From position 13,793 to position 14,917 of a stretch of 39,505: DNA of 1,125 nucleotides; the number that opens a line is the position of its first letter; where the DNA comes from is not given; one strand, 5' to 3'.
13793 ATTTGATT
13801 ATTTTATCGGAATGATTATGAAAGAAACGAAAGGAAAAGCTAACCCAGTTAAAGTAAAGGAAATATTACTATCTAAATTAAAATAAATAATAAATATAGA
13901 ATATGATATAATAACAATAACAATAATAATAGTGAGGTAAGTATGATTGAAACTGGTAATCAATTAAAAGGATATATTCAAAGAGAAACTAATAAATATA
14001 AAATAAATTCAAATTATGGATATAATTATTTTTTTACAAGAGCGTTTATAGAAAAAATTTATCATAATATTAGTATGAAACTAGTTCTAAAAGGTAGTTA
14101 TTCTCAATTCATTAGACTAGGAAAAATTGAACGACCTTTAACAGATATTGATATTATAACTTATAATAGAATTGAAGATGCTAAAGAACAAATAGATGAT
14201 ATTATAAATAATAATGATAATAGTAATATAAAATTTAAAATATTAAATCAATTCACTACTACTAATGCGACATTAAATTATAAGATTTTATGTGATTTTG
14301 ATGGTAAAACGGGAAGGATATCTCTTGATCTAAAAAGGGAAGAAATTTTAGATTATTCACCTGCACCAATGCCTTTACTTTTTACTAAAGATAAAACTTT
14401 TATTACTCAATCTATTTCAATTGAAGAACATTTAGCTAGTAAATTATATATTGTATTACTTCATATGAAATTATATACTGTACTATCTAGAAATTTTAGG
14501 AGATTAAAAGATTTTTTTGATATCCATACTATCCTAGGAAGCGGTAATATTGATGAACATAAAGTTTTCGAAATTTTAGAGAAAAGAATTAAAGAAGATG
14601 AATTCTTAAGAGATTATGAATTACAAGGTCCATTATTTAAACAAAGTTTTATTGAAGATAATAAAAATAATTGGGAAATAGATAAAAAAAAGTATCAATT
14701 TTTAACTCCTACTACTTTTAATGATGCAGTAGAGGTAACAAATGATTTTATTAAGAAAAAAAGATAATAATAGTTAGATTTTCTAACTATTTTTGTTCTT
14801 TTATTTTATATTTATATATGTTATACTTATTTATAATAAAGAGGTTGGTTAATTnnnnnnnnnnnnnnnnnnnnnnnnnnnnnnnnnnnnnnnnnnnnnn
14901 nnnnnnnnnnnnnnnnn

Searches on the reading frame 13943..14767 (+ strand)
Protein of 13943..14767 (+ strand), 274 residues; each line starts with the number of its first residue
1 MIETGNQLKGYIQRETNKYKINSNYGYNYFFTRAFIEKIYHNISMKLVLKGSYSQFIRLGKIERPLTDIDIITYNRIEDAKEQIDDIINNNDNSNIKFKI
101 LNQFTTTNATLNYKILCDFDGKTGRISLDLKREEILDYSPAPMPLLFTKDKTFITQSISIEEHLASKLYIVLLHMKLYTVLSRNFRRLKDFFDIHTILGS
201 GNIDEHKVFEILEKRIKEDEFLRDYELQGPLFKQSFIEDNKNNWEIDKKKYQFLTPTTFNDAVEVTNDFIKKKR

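Call 3: search_protein_families(library=pfam, proteins=[window:13943-14767:+], max_evalue=1)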
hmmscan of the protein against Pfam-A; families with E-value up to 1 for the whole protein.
window:13943-14767:+ (274 aa): 2 families
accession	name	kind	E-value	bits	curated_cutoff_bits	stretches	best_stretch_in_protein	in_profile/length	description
PF08843.17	AbiEii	-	1.3e-12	48.6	22.5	1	46-264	14-237/238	Nucleotidyl transferase AbiEii toxin, Type IV TA system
PF10706.15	Aminoglyc_resit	-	0.12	12.9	21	1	38-78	7-47/149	Aminoglycoside-2''-adenylyltransferase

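Call 4: search_protein_families(library=padloc, proteins=[window:13943-14767:+], max_evalue=1)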
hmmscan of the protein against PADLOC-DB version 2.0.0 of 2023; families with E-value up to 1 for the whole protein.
window:13943-14767:+ (274 aa): 7 families
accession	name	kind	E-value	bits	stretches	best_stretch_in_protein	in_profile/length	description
PDLC02288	AbiEii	-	4.7e-11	40.1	1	4-271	10-272/294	AbiEii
PDLC02308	AbiEii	-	8.2e-08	30.3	2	97-252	101-239/279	AbiEii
PDLC02314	AbiEii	-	7.1e-07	26.8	1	13-213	18-218/290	AbiEii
PDLC02304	AbiEii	-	4.3e-05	21.6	1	68-245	64-231/260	AbiEii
PDLC02312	AbiEii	-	0.006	13.7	1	181-268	189-276/299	AbiEii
PDLC02306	AbiEii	-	0.018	12.6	1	182-218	189-225/280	AbiEii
PDLC02295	AbiEii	-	0.039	11.3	1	48-138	40-135/261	AbiEii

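Call 5: search_protein_families(library=ncbifam, proteins=[window:13943-14767:+], max_evalue=1)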
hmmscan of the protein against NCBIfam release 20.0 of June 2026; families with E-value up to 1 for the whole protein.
window:13943-14767:+ (274 aa): 0 families

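Call 9: find_homologous_proteins(query=window:13943-14767:+, max_evalue=0.001)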
Query window:13943-14767:+ (274 aa): 42 proteins with E <= 0.001 among 498 candidates.
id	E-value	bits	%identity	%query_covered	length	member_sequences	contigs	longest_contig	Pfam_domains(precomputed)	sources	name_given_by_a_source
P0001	9.9e-176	600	100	100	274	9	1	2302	PF08843.18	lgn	-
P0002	6.5e-174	595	99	100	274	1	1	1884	PF08843.18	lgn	-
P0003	3.9e-148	510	84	100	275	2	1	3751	PF08843.18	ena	-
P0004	8.9e-136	470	78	100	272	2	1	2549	PF08843.18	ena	-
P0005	1.2e-131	456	74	100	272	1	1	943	PF08843.18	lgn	-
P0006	4.4e-131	454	75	100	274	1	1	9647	PF08843.18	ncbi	-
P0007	2.3e-126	439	73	100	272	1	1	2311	PF08843.18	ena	-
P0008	7.7e-125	434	72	100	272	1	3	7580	PF08843.18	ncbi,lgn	-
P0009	2.1e-124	432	71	100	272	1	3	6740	PF08843.18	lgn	-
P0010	3.0e-123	428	69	100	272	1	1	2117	PF08843.18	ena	-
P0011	1.7e-122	426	69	100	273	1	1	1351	PF08843.18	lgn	-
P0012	2.5e-118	412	67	100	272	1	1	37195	PF08843.18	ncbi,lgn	-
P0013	6.5e-118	411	68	100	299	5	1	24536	PF08843.18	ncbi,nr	ncbi:MAG: nucleotidyl transferase AbiEii/AbiGii toxin family protein [Bacilli bacterium]|nr:nucleoti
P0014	4.1e-117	408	71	97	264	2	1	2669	PF08843.18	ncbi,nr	ncbi:MAG: nucleotidyl transferase AbiEii/AbiGii toxin family protein, partial [Tenericutes bacterium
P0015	3.7e-115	402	69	100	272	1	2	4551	PF08843.18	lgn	-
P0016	1.5e-114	400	72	91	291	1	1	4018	PF08843.18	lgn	-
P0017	6.0e-107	375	63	99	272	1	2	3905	PF08843.18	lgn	-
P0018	2.3e-102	360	61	100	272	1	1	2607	PF08843.18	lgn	-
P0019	7.2e-100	352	60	100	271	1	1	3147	PF08843.18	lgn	-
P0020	6.5e-99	349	62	100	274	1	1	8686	PF08843.18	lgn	-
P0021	4.6e-81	290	50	99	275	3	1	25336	PF08843.18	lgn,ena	-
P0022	9.1e-77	276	48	99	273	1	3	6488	PF08843.18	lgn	-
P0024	3.8e-76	274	50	100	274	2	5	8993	PF08843.18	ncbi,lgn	-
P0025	7.3e-76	273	50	99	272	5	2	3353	PF08843.18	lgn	-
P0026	2.9e-75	271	49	99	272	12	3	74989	PF08843.18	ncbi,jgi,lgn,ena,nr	ncbi:MAG: nucleotidyl transferase AbiEii/AbiGii toxin family protein [Mollicutes bacterium]|nr:nucle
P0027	1.6e-74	269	50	99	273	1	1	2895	PF08843.18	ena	-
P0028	1.0e-73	266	46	99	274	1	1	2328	PF08843.18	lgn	-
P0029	5.5e-72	260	48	100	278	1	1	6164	PF08843.18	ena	-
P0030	1.8e-71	259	47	100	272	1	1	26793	PF08843.18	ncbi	-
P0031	9.0e-71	256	47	99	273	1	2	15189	PF08843.18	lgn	-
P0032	1.2e-70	256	46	100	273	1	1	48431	PF08843.18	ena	-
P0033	4.0e-70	254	46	100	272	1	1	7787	PF08843.18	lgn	-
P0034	9.5e-69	250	47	100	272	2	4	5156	PF08843.18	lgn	-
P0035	1.1e-68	250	44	99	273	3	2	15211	PF08843.18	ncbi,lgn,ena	-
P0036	6.1e-68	247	47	99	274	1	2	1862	PF08843.18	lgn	-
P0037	8.1e-68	247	47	100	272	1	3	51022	PF08843.18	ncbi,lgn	-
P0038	3.3e-65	238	44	99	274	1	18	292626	PF08843.18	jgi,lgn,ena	-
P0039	8.3e-63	230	46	97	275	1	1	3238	PF08843.18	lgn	-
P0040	8.0e-62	227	43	99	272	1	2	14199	PF08843.18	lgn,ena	-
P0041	1.3e-61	226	41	100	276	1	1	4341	PF08843.18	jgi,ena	-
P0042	7.0e-20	90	26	97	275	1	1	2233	PF08843.18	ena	-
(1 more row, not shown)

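Call 11: find_encoding_contigs(protein=P0026, flank=6000, max_places=3)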
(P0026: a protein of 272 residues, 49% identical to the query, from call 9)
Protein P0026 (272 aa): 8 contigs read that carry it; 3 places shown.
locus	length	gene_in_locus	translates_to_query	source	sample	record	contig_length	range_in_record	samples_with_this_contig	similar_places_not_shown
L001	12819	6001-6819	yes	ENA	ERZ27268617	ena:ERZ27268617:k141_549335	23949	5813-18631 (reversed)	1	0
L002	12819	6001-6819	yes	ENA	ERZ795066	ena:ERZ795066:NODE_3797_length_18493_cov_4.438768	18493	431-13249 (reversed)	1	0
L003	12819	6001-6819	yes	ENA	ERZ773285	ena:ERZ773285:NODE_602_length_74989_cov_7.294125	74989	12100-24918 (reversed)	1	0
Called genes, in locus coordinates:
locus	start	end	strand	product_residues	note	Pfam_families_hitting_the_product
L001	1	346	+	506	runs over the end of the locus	PF00005:ABC_tran, PF02463:SMC_N (faint), PF00350:Dynamin_N (faint), PF13304:AAA_21 (faint), PF00005:ABC_tran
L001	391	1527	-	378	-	PF08239:SH3_3, PF01427:Peptidase_M15, PF02557:VanY (weak)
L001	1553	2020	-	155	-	-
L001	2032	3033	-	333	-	-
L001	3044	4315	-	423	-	PF03062:MBOAT, PF13813:MBOAT_2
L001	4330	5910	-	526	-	PF16403:Bact_surface_Ig-like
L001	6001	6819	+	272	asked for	PF08843:AbiEii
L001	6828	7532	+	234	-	PF08713:DNA_alkylation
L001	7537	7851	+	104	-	PF12647:RNHCP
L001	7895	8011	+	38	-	-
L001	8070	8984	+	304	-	PF00056:Ldh_1_N, PF02866:Ldh_1_C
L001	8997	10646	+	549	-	PF00485:PRK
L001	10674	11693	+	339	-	PF00044:Gp_dh_N, PF02800:Gp_dh_C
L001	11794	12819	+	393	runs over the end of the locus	PF00162:PGK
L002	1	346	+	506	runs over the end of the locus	PF00005:ABC_tran, PF02463:SMC_N (faint), PF00350:Dynamin_N (faint), PF13304:AAA_21 (faint), PF00005:ABC_tran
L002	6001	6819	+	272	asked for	PF08843:AbiEii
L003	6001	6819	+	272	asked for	PF08843:AbiEii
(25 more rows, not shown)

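Call 12: find_encoding_contigs(protein=P0038, flank=6000, max_places=3)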
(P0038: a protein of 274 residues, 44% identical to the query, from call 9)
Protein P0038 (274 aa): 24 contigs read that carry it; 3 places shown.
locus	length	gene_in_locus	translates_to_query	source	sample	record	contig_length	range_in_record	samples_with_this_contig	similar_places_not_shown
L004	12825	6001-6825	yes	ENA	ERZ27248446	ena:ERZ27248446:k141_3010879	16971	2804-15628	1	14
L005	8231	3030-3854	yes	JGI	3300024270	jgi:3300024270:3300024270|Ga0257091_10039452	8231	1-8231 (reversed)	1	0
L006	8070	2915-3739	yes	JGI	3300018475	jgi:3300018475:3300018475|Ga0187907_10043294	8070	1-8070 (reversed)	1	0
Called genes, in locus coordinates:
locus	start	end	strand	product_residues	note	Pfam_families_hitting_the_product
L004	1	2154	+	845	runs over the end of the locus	PF01624:MutS_I, PF05188:MutS_II (weak), PF05192:MutS_III, PF05190:MutS_IV, PF00488:MutS_V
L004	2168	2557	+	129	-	-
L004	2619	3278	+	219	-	PF19368:WHD_AraR, PF21906:WHD_NrtR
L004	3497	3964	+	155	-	PF04073:tRNA_edit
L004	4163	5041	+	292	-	PF00005:ABC_tran, PF13304:AAA_21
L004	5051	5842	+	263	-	PF12679:ABC2_membrane_2, PF12730:ABC2_membrane_4 (weak), PF13346:ABC2_membrane_5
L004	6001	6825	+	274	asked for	PF08843:AbiEii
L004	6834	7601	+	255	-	PF14275:DUF4362 (weak)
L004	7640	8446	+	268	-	PF00849:PseudoU_synth_2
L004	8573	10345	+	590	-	PF00404:Dockerin_1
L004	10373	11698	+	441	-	PF12733:Cadherin-like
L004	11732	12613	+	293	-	PF12158:DUF3592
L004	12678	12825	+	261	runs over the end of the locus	-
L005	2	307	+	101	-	?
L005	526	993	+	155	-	PF04073:tRNA_edit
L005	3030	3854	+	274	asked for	PF08843:AbiEii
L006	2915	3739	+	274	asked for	PF08843:AbiEii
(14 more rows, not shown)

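Call 15: find_encoding_contigs(protein=P0012, flank=7000, max_places=2)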
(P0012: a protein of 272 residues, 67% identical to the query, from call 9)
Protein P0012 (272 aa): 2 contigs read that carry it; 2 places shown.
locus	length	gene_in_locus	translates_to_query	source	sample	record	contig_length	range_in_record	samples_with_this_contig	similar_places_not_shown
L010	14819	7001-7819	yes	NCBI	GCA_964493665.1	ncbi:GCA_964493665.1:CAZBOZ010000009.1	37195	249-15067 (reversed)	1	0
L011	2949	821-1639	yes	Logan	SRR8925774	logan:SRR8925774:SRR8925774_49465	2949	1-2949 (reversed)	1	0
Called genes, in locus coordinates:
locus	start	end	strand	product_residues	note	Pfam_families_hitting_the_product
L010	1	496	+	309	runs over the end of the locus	PF23569:NBD_SMAX1 (weak), PF00004:AAA, PF05621:TniB (faint)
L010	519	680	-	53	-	-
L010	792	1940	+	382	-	-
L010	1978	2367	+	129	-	-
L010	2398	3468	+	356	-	PF02016:Peptidase_S66, PF17676:Peptidase_S66C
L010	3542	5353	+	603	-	PF00009:GTP_EFTU, PF01926:MMR_HSR1 (weak), PF03144:GTP_EFTU_D2, PF22042:EF-G_D2, PF00679:EFG_C, PF21018:BipA_C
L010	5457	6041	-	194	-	-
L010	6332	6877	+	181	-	PF14066:DUF4256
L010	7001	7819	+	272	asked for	PF08843:AbiEii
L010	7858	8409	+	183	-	PF03358:FMN_red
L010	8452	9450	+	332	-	-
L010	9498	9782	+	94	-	-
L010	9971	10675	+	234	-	PF13489:Methyltransf_23, PF01209:Ubie_methyltran, PF13847:Methyltransf_31, PF08241:Methyltransf_11, PF08242:Methyltransf_12 (weak), PF13649:Methyltransf_25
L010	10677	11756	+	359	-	PF02441:Flavoprotein, PF00596:Aldolase_II (faint)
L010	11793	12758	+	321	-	PF00588:SpoU_methylase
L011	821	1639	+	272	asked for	PF08843:AbiEii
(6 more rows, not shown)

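Call 16: find_encoding_contigs(protein=P0013, flank=7000, max_places=2)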
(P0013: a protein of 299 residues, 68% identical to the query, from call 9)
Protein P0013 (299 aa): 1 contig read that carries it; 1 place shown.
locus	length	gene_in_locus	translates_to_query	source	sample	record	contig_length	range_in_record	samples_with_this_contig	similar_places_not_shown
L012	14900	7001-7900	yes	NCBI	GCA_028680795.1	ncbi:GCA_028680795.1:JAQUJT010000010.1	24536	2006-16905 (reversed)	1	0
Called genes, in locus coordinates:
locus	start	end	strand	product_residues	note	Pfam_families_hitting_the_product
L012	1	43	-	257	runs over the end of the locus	PF02535:Zip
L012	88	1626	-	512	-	PF01381:HTH_3, PF12844:HTH_19, PF13443:HTH_26, PF13560:HTH_31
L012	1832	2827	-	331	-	PF13274:SocA_Panacea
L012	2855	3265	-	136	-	-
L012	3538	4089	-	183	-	PF03167:UDG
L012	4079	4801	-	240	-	PF01479:S4, PF22421:SYY_C-terminal, PF00849:PseudoU_synth_2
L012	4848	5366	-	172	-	-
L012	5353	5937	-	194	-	PF07670:Gate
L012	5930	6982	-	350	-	PF00768:Peptidase_S11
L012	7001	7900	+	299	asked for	PF08843:AbiEii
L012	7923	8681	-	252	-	PF06750:A24_N_bact, PF01478:Peptidase_A24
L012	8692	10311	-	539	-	PF00482:T2SSF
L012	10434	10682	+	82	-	PF14181:YqfQ (weak)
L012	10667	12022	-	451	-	PF02878:PGM_PMM_I, PF02879:PGM_PMM_II, PF02880:PGM_PMM_III, PF00408:PGM_PMM_IV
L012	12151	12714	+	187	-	PF02915:Rubrerythrin (faint), PF00210:Ferritin, PF05067:Mn_catalase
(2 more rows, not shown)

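Call 17: find_encoding_contigs(protein=P0021, flank=7000, max_places=2)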
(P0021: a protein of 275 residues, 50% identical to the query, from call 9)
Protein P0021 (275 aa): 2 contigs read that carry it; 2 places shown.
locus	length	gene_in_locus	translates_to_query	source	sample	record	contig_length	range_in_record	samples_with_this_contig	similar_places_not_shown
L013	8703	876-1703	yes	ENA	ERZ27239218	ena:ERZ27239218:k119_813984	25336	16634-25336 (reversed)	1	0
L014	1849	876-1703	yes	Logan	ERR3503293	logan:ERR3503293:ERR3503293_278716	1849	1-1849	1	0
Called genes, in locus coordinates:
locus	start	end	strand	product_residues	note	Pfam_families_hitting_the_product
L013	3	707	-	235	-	?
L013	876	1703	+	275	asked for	PF08843:AbiEii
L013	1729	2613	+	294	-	PF00753:Lactamase_B, PF23023:Anti-Pycsar_Apyc1 (weak)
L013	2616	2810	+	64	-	PF11213:DUF3006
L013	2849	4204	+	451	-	PF00144:Beta-lactamase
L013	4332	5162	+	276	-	PF02578:Cu-oxidase_4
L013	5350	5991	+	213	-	PF04203:Sortase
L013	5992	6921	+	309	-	-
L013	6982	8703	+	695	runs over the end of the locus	PF00580:UvrD-helicase, PF01443:Viral_helicase1 (faint), PF13245:AAA_19, PF13604:AAA_30 (faint), PF13087:AAA_12 (faint), PF13361:UvrD_C, PF13538:UvrD_C_2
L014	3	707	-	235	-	?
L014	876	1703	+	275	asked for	PF08843:AbiEii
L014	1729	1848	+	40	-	?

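Call 30: search_solved_structures(query=A1, max_evalue=1)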
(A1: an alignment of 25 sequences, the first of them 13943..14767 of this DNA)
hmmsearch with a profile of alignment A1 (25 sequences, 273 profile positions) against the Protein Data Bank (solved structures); distinct sequences matched with E-value up to 1: 1.
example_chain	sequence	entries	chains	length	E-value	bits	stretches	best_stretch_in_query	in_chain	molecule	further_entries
7ptp_A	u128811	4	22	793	0.44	13.1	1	79-135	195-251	Cell surface glycoprotein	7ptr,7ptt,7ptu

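Call 36: find_encoding_contigs(protein=P0006, flank=6000, max_places=2)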
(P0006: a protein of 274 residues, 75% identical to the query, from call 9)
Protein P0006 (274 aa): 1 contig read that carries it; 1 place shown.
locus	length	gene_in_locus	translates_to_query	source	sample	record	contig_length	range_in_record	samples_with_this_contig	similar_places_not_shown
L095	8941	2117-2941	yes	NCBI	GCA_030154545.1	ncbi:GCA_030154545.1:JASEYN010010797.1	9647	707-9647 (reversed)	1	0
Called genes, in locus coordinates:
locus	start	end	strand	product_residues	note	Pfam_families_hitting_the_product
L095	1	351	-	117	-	?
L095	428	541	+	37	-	-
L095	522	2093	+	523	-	PF00239:Resolvase, PF07508:Recombinase, PF13408:Zn_ribbon_recom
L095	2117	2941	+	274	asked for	PF08843:AbiEii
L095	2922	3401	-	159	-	PF09084:NMT1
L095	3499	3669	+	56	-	-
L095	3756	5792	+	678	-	PF00580:UvrD-helicase, PF01443:Viral_helicase1 (faint), PF13245:AAA_19, PF13604:AAA_30 (faint), PF13087:AAA_12 (faint), PF13361:UvrD_C, PF13538:UvrD_C_2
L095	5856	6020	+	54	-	-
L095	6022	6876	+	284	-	PF00483:NTP_transferase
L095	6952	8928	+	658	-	PF22745:Nlig-Ia, PF01653:DNA_ligase_aden, PF03120:OB_DNA_ligase, PF00633:HHH (faint), PF12826:HHH_2, PF14520:HHH_5, PF00533:BRCT, PF12738:PTCB-BRCT (weak)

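Call 37: find_encoding_contigs(protein=P0008, flank=6000, max_places=3)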
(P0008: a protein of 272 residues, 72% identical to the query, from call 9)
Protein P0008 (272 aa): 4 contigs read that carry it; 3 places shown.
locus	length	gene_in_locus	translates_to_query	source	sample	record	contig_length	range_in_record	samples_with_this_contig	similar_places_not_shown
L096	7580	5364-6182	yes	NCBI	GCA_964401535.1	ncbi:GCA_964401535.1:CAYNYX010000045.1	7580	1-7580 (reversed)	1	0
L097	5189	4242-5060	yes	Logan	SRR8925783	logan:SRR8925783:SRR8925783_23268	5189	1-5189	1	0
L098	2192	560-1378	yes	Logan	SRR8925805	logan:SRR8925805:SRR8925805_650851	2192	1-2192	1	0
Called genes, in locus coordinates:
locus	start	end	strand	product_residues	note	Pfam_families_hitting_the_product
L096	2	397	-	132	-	?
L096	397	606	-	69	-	-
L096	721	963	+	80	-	PF13744:HTH_37 (weak), PF13560:HTH_31 (weak), PF12844:HTH_19, PF13443:HTH_26 (weak), PF01381:HTH_3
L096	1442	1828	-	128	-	-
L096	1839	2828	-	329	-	-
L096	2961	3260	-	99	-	-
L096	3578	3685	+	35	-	-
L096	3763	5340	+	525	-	PF00239:Resolvase, PF07508:Recombinase, PF13408:Zn_ribbon_recom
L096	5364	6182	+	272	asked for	PF08843:AbiEii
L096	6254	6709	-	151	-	PF09084:NMT1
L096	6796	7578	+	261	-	?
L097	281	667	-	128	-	-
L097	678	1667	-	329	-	-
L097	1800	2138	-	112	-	-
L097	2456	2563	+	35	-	-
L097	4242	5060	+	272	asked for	PF08843:AbiEii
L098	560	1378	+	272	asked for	PF08843:AbiEii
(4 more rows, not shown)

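Call 38: find_encoding_contigs(protein=P0004, flank=6000, max_places=2)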
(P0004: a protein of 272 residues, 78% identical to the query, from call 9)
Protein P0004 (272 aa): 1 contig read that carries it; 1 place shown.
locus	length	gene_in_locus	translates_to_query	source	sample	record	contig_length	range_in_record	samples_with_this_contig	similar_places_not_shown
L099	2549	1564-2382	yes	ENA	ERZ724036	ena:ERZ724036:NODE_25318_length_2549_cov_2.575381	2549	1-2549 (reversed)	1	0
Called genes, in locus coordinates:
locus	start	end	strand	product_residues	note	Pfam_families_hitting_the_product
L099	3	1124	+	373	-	?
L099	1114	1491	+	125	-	PF00072:Response_reg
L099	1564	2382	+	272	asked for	PF08843:AbiEii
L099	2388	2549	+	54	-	?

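Call 39: search_dna_similar(query=window:13943-14767:+, collection=phages, mode=protein, max_evalue=0.001, max_rows=15)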
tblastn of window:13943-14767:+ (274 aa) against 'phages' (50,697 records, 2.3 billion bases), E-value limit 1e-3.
Records with a match: 1; places in all: 1; records where one place covers at least 80% of the query: 1.
Best place of each record, by identity: <60% 1.
By first word of the organism name: Bacteriophage 1.
By host as written in the record: - 1.
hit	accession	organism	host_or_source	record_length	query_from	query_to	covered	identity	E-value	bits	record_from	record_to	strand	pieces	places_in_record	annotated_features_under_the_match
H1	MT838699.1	Bacteriophage sp.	human fecal samples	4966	6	254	91%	25.2%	2e-9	64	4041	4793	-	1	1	record has no annotation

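Call 40: search_dna_similar(query=window:13943-14767:+, collection=plasmids, mode=protein, max_evalue=0.001, max_rows=15)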
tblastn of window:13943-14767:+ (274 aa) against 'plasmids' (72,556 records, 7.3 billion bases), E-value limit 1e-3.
No match.
